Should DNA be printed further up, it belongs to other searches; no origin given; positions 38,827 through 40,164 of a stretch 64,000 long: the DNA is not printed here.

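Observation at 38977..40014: Sulfur oxygenase reductase homologue carrying a twin-arginine (Tat) signal peptide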

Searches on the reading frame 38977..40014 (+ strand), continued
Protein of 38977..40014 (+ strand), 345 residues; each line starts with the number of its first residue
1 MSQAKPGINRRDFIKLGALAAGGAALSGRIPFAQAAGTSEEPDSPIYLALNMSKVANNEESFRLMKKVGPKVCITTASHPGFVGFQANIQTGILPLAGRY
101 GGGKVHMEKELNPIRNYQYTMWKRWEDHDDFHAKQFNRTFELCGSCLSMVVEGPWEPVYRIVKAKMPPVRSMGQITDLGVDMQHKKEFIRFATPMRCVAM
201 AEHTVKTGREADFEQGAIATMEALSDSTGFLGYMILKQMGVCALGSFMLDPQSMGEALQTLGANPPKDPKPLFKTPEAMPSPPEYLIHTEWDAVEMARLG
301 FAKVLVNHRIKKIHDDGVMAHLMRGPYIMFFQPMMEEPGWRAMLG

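Call 74: fold_search(model_id=the predicted structure, library=pdb)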
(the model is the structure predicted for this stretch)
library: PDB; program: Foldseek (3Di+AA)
matches with E <= 10: 774; with E <= 0.001: 51
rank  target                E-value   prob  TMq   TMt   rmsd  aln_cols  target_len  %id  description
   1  6qpa_A                8.4e-40  1.00  0.81  0.90   2.5       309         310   46  Halothiobacillus neapolitanus sulfur oxygenase reductase (released 2020-03-18)
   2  6qpa_O                1.1e-39  1.00  0.81  0.90   2.4       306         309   46  Halothiobacillus neapolitanus sulfur oxygenase reductase (released 2020-03-18)
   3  6qne_A                3.1e-37  1.00  0.82  0.92   2.0       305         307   40  Y102G mutated sulfur oxygenase reductase from Acidianus ambivalens (released 2020-03-04)
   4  6qo0_A                4.4e-37  1.00  0.83  0.92   2.0       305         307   39  I47W mutated sulfur oxygenase reductase from Acidianus ambivaens (released 2020-03-04)
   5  2cb2_A                4.9e-37  1.00  0.82  0.92   2.0       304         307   40  Sulfur Oxygenase Reductase from Acidianus Ambivalens (released 2006-02-24)
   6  6qjc_A                6.2e-37  1.00  0.82  0.92   2.0       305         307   39  Dimethyl disulfide inhibited sulfur oxygenase reductase (released 2020-02-05)
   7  6qmv_A                1.1e-36  1.00  0.82  0.92   2.0       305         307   40  E87D sulfur oxygenase reductase (released 2020-03-04)
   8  6qkm_A                1.8e-36  1.00  0.82  0.92   2.0       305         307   39  Diallyl trisulfide inhibited sulfur oxygenase reductase (released 2020-02-19)
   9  3bxv                  4.1e-36  1.00  0.83  0.92   2.1       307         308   39  Crystal structure studies on sulfur oxygenase reductase from Acidianus tengchongensis (released 2009-01-20)
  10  6m35_A                2.6e-35  1.00  0.82  0.91   2.0       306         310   40  Crystal structure of sulfur oxygenase reductase from Sulfurisphaera tokodaii (released 2020-07-15)
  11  3gn6_A                1.5e-09  1.00  0.52  0.60   8.5       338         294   10  Crystal structure of CT0912, ORFan protein from Chlorobium tepidum with a ferredoxin-like domain repeat (NP_661805.1)  (released 2009-03-31)
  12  5f9p_A                2.0e-09  1.00  0.47  0.64   5.7       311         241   10  Crystal structure study of anthrone oxidase-like protein (released 2016-12-14)
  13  5f9p_B                7.3e-09  1.00  0.48  0.67   4.8       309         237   10  Crystal structure study of anthrone oxidase-like protein (released 2016-12-14)
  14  3gn6_C                1.7e-08  1.00  0.52  0.59   8.2       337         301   11  Crystal structure of CT0912, ORFan protein from Chlorobium tepidum with a ferredoxin-like domain repeat (NP_661805.1)  (released 2009-03-31)
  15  3gn6_B                1.8e-08  1.00  0.53  0.61   8.2       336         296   11  Crystal structure of CT0912, ORFan protein from Chlorobium tepidum with a ferredoxin-like domain repeat (NP_661805.1)  (released 2009-03-31)
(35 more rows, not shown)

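Call 83: search_solved_structures(query=P0138, max_evalue=0.00001, show_alignments=1)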
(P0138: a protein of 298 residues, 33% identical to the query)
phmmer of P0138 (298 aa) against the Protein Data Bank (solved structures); distinct sequences matched with E-value up to 0.00001: 11.
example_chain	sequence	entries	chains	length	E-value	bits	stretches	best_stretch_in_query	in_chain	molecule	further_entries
9rdn_A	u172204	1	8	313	6.6e-149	498.3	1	5-297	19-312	Sulfur oxygenase reductase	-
6qne_A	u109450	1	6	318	6.3e-42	147.2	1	3-296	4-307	Sulfur oxygenase/reductase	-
6qjc_A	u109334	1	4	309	8.9e-42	146.7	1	3-296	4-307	Sulfur oxygenase/reductase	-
6m35_A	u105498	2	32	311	9.3e-42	146.6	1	3-296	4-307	Sulfur oxygenase/reductase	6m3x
2cb2_A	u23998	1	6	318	9.8e-42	146.6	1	3-296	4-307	SULFUR OXYGENASE REDUCTASE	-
2yav_A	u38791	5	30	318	1.1e-41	146.5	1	3-296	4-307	SULFUR OXYGENASE/REDUCTASE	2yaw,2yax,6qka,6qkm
6qo0_A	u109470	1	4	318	1.1e-41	146.4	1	3-296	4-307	Sulfur oxygenase/reductase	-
7x9w_A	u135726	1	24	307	1.2e-41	146.3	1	3-295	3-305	Sulfur oxygenase/reductase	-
6qmv_A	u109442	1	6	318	2.8e-41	145.1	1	3-296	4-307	Sulfur oxygenase/reductase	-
3bxv_A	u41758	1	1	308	4.8e-40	141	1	3-295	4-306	Sulfur oxygenase/reductase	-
6qpa_A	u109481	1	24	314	2.2e-38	135.5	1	2-293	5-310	Sulfur oxygenase/reductase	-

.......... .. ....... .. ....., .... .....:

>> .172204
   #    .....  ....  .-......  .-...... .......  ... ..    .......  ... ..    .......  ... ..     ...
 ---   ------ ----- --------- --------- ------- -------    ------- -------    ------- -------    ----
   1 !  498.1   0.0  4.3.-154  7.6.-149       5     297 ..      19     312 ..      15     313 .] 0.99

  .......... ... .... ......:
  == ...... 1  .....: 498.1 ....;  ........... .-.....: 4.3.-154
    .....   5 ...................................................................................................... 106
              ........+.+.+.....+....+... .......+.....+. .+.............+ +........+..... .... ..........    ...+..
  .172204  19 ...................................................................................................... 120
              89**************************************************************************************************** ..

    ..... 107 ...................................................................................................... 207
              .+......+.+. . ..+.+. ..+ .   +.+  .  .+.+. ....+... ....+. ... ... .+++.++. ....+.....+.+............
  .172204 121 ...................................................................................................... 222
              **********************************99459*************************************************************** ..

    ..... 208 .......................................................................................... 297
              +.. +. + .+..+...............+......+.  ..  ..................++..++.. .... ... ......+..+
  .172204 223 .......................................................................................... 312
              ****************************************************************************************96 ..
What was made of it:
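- Tried and rejected: It is not informative for this clade (call 83).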
